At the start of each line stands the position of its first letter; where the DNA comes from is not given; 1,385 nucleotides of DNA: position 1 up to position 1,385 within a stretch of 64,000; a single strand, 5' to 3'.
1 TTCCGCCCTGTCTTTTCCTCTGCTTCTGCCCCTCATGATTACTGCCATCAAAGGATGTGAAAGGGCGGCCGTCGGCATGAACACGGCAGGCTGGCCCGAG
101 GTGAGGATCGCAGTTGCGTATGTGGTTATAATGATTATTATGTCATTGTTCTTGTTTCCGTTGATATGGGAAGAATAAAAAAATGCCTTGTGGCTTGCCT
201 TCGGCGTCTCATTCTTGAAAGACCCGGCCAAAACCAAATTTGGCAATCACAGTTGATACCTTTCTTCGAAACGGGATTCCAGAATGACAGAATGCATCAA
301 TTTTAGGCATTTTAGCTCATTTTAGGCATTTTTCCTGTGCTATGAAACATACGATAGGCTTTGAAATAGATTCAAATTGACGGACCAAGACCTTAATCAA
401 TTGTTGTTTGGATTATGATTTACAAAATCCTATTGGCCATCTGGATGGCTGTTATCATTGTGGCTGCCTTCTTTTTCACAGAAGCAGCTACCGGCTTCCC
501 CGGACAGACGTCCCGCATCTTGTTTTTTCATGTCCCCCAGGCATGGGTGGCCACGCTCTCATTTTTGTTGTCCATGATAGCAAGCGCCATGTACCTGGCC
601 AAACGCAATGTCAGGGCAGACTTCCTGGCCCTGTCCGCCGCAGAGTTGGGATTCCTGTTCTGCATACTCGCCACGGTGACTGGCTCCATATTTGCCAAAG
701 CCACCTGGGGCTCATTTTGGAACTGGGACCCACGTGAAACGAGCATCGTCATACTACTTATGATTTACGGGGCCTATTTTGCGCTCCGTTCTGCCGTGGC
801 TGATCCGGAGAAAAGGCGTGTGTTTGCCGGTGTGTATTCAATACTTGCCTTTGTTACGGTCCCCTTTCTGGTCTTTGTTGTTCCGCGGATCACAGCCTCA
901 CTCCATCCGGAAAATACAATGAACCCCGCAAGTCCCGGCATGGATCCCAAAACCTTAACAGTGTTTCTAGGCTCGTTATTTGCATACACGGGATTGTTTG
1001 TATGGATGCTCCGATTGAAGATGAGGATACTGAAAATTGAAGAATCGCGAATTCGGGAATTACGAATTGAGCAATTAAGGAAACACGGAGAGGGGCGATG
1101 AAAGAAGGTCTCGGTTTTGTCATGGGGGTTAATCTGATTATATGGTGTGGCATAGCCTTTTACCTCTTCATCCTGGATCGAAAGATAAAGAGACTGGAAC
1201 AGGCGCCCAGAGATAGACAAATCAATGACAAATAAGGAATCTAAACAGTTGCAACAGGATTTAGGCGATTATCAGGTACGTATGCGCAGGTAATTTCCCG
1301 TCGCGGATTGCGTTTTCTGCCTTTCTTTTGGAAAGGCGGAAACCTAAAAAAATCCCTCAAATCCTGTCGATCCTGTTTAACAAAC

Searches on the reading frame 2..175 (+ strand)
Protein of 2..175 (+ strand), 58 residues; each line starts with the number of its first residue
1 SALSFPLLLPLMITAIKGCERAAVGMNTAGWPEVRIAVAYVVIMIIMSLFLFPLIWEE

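Call 104: search_protein_families(library=pfam, proteins=[window:2-175:+], max_evalue=0.1)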
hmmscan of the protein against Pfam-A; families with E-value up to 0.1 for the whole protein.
window:2-175:+ (58 aa): 1 family
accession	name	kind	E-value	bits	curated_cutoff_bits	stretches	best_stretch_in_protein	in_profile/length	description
PF03379.19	CcmB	-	0.001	19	24.9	1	2-50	161-207/215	CcmB protein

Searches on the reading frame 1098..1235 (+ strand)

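Call 104: search_protein_families(library=pfam, proteins=[window:1098-1235:+], max_evalue=0.1)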
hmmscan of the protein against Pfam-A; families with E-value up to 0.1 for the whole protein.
window:1098-1235:+ (45 aa): 1 family
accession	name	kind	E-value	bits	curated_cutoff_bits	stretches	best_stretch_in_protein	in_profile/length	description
PF20077.4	CcmD_alt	-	1.5e-05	25.4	23.5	1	8-34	35-61/61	CcmD family protein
